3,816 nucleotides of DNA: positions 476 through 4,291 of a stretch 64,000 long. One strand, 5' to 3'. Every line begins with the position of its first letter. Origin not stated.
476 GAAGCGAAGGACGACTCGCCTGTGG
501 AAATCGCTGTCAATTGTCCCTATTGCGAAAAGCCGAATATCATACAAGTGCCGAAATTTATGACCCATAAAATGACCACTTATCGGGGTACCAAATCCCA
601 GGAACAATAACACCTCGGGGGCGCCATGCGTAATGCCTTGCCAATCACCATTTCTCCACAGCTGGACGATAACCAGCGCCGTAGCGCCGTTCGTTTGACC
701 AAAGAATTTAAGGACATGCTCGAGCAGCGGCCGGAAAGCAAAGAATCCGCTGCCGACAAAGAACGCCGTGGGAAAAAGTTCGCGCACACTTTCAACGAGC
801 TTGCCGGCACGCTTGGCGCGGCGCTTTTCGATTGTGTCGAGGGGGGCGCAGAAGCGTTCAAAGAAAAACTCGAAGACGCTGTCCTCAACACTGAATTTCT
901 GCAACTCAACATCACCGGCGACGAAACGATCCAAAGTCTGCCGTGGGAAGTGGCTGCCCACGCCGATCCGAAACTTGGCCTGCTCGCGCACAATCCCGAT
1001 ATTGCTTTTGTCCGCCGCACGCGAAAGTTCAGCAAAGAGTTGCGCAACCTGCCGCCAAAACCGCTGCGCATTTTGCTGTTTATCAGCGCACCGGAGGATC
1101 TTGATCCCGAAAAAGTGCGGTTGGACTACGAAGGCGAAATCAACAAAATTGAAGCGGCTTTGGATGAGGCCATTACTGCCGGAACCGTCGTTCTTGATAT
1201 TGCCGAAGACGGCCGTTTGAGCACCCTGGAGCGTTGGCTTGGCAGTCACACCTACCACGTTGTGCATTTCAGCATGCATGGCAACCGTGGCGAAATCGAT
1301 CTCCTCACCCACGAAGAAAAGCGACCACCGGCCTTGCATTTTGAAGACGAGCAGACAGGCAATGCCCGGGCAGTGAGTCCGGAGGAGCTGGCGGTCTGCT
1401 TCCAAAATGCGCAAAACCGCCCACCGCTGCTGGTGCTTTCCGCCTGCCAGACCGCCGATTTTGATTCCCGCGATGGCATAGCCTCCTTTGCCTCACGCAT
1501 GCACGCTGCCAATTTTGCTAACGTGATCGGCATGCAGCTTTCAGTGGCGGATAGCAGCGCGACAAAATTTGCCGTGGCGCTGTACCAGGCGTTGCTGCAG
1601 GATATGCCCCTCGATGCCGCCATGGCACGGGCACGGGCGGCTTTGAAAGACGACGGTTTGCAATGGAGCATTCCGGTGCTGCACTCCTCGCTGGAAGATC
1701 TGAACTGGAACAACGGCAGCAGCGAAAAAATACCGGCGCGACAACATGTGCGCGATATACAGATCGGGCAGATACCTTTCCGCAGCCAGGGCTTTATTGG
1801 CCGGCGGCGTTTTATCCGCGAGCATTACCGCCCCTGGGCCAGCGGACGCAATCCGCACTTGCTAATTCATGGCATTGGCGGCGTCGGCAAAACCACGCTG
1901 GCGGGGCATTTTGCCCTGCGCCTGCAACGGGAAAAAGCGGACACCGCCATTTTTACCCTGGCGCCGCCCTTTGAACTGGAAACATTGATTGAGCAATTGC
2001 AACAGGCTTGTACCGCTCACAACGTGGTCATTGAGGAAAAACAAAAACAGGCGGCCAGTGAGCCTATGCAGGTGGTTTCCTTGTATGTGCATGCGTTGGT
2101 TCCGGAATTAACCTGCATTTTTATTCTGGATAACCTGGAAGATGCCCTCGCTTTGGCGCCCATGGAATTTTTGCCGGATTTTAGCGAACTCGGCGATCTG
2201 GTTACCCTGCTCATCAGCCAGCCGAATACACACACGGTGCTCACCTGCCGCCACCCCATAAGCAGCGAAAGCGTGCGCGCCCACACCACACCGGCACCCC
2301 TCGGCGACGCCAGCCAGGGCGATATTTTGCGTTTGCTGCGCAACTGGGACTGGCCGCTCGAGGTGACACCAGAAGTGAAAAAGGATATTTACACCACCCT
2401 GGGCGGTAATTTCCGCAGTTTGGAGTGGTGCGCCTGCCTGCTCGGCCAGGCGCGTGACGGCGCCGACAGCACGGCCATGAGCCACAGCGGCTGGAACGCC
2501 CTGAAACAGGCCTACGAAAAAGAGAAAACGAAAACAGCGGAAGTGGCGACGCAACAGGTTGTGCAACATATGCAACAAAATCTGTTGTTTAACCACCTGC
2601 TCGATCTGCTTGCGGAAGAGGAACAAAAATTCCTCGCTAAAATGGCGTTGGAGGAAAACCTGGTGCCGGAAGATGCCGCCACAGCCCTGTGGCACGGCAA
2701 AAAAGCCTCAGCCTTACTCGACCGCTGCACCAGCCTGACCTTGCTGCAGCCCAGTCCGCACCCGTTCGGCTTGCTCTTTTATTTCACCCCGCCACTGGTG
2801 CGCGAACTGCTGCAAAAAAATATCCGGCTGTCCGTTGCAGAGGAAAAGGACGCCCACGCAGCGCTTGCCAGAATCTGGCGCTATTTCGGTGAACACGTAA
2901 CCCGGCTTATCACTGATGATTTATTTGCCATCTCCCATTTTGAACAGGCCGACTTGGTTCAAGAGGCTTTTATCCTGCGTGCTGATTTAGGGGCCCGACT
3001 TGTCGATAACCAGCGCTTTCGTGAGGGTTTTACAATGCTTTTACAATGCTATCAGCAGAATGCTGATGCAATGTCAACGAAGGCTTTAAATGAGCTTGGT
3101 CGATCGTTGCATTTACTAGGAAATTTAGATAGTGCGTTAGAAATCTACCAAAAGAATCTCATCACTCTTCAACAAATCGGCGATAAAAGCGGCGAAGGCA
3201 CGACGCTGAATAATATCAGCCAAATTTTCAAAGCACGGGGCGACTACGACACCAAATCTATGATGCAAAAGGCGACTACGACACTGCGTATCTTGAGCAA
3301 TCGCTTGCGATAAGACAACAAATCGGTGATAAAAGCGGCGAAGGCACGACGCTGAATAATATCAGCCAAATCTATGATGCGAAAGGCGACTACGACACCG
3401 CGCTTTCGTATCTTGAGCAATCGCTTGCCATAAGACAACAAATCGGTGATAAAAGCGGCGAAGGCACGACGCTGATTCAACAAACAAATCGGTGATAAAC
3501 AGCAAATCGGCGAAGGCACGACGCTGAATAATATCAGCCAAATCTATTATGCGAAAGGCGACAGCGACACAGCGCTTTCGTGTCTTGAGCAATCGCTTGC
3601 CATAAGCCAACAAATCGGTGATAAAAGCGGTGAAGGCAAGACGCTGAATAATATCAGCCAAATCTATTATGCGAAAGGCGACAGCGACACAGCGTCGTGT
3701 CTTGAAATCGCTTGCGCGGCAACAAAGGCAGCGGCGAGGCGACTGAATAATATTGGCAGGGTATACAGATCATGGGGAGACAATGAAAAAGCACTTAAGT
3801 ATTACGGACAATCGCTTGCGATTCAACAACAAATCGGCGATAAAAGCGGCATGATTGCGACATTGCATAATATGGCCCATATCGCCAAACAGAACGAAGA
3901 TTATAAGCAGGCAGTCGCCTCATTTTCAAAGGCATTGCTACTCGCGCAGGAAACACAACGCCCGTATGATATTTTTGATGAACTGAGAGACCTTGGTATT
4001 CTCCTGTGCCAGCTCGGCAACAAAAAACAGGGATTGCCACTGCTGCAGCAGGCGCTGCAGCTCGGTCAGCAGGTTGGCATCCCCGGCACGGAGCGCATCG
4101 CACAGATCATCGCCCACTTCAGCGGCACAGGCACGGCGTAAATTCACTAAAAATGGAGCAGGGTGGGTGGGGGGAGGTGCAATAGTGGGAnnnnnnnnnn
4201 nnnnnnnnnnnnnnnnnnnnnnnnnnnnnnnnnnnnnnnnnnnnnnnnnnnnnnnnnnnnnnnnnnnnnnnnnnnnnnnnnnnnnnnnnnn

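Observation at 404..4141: Zn-ribbon gene + CHAT-protease/NB-ARC/TPR STAND gene: candidate conflict (defence / programmed-death) module on a GC-rich islet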

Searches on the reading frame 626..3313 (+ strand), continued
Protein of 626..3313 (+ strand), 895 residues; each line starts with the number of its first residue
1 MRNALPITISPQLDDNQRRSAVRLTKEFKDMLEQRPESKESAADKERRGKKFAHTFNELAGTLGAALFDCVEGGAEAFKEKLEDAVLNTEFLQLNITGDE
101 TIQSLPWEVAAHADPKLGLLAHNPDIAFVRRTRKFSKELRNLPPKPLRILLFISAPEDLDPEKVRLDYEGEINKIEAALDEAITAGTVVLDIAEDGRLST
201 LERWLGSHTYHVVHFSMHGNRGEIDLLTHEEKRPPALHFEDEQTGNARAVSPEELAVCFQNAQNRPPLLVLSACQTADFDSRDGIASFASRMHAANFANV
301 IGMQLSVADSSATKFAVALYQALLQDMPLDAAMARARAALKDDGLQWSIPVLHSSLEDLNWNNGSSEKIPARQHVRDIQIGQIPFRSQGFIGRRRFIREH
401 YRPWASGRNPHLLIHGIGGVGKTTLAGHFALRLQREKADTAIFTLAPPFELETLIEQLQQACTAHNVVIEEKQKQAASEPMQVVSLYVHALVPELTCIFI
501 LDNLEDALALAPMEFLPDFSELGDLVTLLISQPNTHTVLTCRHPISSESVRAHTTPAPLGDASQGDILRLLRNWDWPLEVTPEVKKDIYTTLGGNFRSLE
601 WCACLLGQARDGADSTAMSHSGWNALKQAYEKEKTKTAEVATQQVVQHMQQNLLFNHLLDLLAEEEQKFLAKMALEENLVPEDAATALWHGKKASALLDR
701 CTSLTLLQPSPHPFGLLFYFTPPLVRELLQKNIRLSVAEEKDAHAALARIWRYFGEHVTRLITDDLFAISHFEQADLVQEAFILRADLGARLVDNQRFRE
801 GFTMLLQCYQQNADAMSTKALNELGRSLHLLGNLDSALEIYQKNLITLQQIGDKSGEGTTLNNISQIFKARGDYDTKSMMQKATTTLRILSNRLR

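Call 99: find_encoding_contigs(protein=P0117, flank=6000, max_places=3)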
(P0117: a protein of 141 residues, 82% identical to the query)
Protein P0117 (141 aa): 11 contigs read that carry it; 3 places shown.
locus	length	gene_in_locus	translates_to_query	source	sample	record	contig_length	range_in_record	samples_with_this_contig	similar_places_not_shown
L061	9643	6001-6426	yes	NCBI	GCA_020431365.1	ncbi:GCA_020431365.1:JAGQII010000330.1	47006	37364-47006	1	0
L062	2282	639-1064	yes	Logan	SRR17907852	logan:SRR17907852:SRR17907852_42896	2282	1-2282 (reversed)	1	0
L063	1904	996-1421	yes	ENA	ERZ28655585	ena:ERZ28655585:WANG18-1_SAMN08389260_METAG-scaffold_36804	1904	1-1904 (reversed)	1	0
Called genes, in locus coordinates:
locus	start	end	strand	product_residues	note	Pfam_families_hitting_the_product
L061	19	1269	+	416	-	PF00515:TPR_1 (faint), PF07719:TPR_2 (faint), PF13428:TPR_14 (faint), PF13181:TPR_8 (faint), PF13414:TPR_11, PF13432:TPR_16 (weak), PF14559:TPR_19 (weak), PF28495:TMEM260_2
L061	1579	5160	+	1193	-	PF27218:MJ0043_C, PF00580:UvrD-helicase, PF13086:AAA_11 (weak), PF13245:AAA_19, PF01443:Viral_helicase1 (faint), PF13361:UvrD_C, PF13538:UvrD_C_2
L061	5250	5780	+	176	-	PF14907:NTP_transf_5, PF08843:AbiEii (faint)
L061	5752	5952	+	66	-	-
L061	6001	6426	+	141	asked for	-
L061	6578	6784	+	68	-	-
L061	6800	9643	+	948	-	PF12770:CHAT, PF13176:TPR_7 (faint), PF13191:AAA_16, PF13401:AAA_22 (weak), PF07719:TPR_2 (faint), PF13374:TPR_10 (faint), PF17874:TPR_MalT (weak), PF13424:TPR_12, +2 more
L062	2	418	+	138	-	?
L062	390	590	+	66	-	-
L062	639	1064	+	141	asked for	-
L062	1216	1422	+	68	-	-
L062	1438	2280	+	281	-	?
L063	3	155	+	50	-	?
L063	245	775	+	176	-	PF14907:NTP_transf_5, PF08843:AbiEii (faint)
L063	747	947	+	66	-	-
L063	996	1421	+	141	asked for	-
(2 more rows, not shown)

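Call 102: find_related_loci(query=A9, collection=viral_contigs, flank=8000)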
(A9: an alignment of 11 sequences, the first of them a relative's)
Query A9 (140 aa) in viral_contigs; peptide patterns used: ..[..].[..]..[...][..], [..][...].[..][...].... (x = any residue, [..] = any of these).
31 stretches matched a pattern, but none encodes a relative of the query by tblastn (E <= 1e-3).

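Call 103: search_dna_similar(query=P0110, collection=plasmids, mode=protein, max_evalue=0.001, max_rows=10)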
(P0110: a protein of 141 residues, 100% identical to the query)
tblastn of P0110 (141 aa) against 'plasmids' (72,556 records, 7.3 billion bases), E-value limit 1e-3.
No match.

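Call 104: search_dna_similar(query=P0110, collection=phages, mode=protein, max_evalue=0.001, max_rows=10)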
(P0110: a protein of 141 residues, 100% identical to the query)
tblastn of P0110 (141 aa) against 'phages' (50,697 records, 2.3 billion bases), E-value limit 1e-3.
No match.

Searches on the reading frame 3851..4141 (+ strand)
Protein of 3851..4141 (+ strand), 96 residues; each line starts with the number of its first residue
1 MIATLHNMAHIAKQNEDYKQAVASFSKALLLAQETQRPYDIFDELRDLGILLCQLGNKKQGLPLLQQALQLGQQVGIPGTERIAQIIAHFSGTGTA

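Call 10: search_protein_families(library=pfam, proteins=[window:3851-4141:+], max_evalue=0.01)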
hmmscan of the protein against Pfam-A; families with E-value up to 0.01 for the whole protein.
window:3851-4141:+ (96 aa): 8 families
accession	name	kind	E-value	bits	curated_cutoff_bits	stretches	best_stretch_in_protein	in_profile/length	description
PF13424.12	TPR_12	-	2.3e-11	44.1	30.1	1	2-71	3-74/77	Tetratricopeptide repeat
PF07719.23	TPR_2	-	2.5e-08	33.9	27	1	4-32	3-31/34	Tetratricopeptide repeat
PF00515.34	TPR_1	-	8.5e-08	32.1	27.8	1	4-32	3-31/34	Tetratricopeptide repeat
PF13181.12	TPR_8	-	5.5e-06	26.6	25.7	1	4-34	3-33/34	Tetratricopeptide repeat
PF13374.12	TPR_10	-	1.4e-05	25.4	27.5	0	46-75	6-35/42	Tetratricopeptide repeat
PF13176.12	TPR_7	-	3.9e-05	23.8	27.9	1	4-37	1-34/36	Tetratricopeptide repeat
PF13371.12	TPR_9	-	0.0001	22.7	35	1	10-72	3-59/73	Tetratricopeptide repeat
PF13428.12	TPR_14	-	0.0082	17.2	23.5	0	43-72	2-31/44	Tetratricopeptide repeat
